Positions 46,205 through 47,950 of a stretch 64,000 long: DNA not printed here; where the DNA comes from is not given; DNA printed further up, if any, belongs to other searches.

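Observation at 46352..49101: LuxC/LuxE-like fatty-acyl reductase pair without luxD or luxAB in an archaeon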

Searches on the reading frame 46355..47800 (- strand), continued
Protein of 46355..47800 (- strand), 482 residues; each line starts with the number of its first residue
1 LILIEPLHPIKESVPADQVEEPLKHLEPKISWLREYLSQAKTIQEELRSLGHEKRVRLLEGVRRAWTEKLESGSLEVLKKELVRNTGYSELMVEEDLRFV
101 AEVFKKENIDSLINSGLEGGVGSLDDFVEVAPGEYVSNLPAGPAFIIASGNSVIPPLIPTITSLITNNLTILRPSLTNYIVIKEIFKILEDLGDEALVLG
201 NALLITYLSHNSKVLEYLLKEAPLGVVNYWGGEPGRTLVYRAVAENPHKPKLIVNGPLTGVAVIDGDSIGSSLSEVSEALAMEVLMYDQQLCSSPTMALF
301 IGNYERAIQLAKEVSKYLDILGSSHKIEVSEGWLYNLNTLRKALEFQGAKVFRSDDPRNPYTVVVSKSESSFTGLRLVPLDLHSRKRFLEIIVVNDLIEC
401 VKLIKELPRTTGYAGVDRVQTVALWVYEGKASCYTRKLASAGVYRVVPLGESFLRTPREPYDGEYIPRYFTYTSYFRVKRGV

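Call 64: predict_structure(alignment_id=A2)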
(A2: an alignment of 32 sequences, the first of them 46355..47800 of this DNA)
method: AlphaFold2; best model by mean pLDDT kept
length: 482 residues; sequences in the alignment: 32
mean_pLDDT: 91.0   pTM: 0.89
mean pLDDT of the five models: 91.0, 91.0, 90.6, 89.5, 88.9
residues with pLDDT >= 90: 343; 70-90: 117; 50-70: 22; < 50: 0
segments of 3 or more residues with pLDDT < 50: none
pLDDT, mean of each block of 10 residues (from residue 1): 85 84 88 96 96 97 97 93 89 92 96 96 96 96 92 91 97 93 95 93 94 95 86 83 94 84 94 94 84 81 97 97 89 89 91 93 93 72 78 97 90 80 94 95 92 87 90 93 65
secondary structure, 60 per line:
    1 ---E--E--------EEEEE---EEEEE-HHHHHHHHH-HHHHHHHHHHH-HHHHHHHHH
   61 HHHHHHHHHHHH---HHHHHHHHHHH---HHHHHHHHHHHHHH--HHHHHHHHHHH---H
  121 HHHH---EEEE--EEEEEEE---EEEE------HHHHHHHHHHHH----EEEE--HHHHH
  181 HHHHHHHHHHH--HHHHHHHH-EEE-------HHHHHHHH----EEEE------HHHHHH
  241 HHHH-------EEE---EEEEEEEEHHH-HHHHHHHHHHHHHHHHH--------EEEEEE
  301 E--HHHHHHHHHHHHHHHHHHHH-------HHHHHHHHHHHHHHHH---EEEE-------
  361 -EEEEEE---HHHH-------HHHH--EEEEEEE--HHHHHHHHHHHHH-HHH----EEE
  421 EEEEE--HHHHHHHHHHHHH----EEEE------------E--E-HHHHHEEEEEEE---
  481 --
elements in order: E16-20 E24-28 H30-38 H40-50 H52-72 H76-86 H90-103 H106-116 H120-124 E128-131 E134-140 E144-147 H154-165 E170-173 H176-191 H194-201 E203-205 H213-220 E225-228 H235-244 E252-254 E258-265 H270-286 E295-301 H304-323 H331-346 E350-353 E362-367 H371-374 H382-385 E388-394 H397-409 E418-425 H428-440 E445-448 H466-470 E471-477

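Call 70: fold_search(model_id=the predicted structure, library=pdb)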
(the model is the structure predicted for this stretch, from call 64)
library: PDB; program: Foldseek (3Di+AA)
matches with E <= 10: 1189; with E <= 0.001: 683
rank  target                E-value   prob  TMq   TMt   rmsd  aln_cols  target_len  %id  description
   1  7xc6_A                9.0e-20  1.00  0.77  0.77   3.6       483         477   19  Photobacterium phosphoreum fatty acid reductase complex LuxC-LuxE (released 2022-04-20)
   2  3r64_D                8.0e-17  1.00  0.61  0.64   6.2       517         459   12  Crystal structure of a NAD-dependent benzaldehyde dehydrogenase from Corynebacterium glutamicum (released 2011-04-06)
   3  3v4c_B                1.5e-16  1.00  0.66  0.64   7.0       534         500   11  Crystal structure of a semialdehyde dehydrogenase from Sinorhizobium meliloti 1021 (released 2011-12-28)
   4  3r64_A                1.6e-16  1.00  0.64  0.65   6.9       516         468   12  Crystal structure of a NAD-dependent benzaldehyde dehydrogenase from Corynebacterium glutamicum (released 2011-04-06)
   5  4iym_C                2.0e-16  1.00  0.62  0.61   7.0       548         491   15  Crystal structure of putative methylmalonate-semialdehyde dehydrogenase from Sinorhizobium meliloti 1021 complexed wit (released 2013-04-03)
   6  9j0s_B                3.7e-16  1.00  0.61  0.64   6.2       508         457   14  CRYSTAL STRUCTURE OF A NOVEL ALDEHYDE DEHYDROGENASE FROM KLEBSIELLA PNEUMONIAE WITH LIGAND (released 2025-07-30)
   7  4iym_H                6.6e-16  1.00  0.61  0.60   7.2       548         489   15  Crystal structure of putative methylmalonate-semialdehyde dehydrogenase from Sinorhizobium meliloti 1021 complexed wit (released 2013-04-03)
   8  4e4g_F                8.5e-16  1.00  0.67  0.67   6.4       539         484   16  Crystal structure of putative Methylmalonate-semialdehyde dehydrogenase from Sinorhizobium meliloti 1021 (released 2012-03-28)
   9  9izu_D                1.1e-15  1.00  0.63  0.65   5.3       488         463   13  Cryo-EM structure of ALDH6A1-P62S (released 2024-11-27)
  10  9izv_D                1.1e-15  1.00  0.63  0.65   5.3       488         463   13  Cryo-EM structure of ALDH6A1-Y172H & R535C (released 2024-11-27)
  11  5mz5_A                1.3e-15  1.00  0.66  0.66   5.5       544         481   12  Crystal structure of aldehyde dehydrogenase 21 (ALDH21) from Physcomitrella patens in its apoform (released 2017-08-09)
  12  3v4c_A                1.6e-15  1.00  0.64  0.62   6.9       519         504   12  Crystal structure of a semialdehyde dehydrogenase from Sinorhizobium meliloti 1021 (released 2011-12-28)
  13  9jv6_B                1.9e-15  1.00  0.65  0.64   6.3       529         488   13  Crystal structure of PHBDD-M1-T234G (released 2026-01-14)
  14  8qhn_D                2.0e-15  1.00  0.67  0.67   5.8       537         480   13  Streptococcus pyogenes GapN in complex with NADPH and erythrose-4-phosphate (released 2025-06-04)
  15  4iym_O                2.3e-15  1.00  0.62  0.61   7.1       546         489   15  Crystal structure of putative methylmalonate-semialdehyde dehydrogenase from Sinorhizobium meliloti 1021 complexed wit (released 2013-04-03)
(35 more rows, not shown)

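Call 74: find_encoding_contigs(protein=P0159, flank=8000, max_places=1)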
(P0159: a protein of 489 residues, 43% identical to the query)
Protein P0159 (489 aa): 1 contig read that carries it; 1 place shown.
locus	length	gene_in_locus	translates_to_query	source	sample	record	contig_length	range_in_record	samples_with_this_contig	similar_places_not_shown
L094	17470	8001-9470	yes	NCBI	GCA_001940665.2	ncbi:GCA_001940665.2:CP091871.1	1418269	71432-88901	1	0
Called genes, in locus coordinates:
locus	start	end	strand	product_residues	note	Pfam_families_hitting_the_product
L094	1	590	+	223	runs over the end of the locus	PF01325:Fe_dep_repress, PF02742:Fe_dep_repr_C, PF04023:FeoA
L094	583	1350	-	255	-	PF00731:AIRC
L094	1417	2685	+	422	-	PF01969:Ni_insertion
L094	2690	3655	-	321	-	PF00753:Lactamase_B, PF23023:Anti-Pycsar_Apyc1, PF16661:Lactamase_B_6 (weak), PF19583:ODP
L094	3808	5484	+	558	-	-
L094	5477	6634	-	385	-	PF00155:Aminotran_1_2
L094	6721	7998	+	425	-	-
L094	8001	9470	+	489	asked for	PF05893:LuxC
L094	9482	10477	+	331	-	PF01073:3Beta_HSD, PF01370:Epimerase, PF02719:Polysacc_synt_2, PF04321:RmlD_sub_bind, PF05368:NmrA, PF13460:NAD_binding_10, PF16363:GDP_Man_Dehyd, PF07993:NAD_binding_4, +1 more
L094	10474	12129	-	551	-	PF00561:Abhydrolase_1, PF12146:Hydrolase_4, PF12697:Abhydrolase_6, PF12740:PETase (faint)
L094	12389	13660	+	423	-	PF00368:HMG-CoA_red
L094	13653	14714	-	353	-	PF01656:CbiA (faint), PF13500:AAA_26, PF07085:DRTGG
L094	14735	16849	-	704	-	PF02629:CoA_binding, PF13380:CoA_binding_2, PF13607:Succ_CoA_lig, PF19045:Ligase_CoA_2, PF13549:ATP-grasp_5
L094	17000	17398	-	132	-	PF10639:TMEM234, PF00892:EamA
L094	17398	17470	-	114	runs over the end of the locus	PF00892:EamA (weak), PF10639:TMEM234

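Call 75: find_encoding_contigs(protein=P0174, flank=8000, max_places=1)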
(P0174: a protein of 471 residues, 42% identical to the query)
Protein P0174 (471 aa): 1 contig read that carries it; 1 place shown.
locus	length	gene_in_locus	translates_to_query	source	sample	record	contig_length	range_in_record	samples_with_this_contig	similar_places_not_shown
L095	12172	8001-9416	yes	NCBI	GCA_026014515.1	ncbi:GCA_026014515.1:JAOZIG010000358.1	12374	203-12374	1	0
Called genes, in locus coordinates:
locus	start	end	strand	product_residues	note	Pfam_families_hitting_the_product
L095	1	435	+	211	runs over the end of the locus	PF13354:Beta-lactamase2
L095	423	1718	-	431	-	PF00083:Sugar_tr (faint), PF07690:MFS_1, PF05977:MFS_3, PF12832:MFS_1_like, PF07690:MFS_1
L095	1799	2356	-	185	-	-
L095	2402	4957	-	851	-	PF00246:Peptidase_M14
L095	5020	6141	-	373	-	PF00180:Iso_dh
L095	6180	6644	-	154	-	PF04073:tRNA_edit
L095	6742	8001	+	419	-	-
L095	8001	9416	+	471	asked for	PF00171:Aldedh, PF05893:LuxC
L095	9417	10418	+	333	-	PF01073:3Beta_HSD, PF01370:Epimerase, PF02719:Polysacc_synt_2, PF04321:RmlD_sub_bind, PF05368:NmrA, PF13460:NAD_binding_10, PF16363:GDP_Man_Dehyd, PF07993:NAD_binding_4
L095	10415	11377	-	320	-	PF23213: (faint), PF23212:DUF7064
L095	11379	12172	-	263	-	PF00391:PEP-utilizers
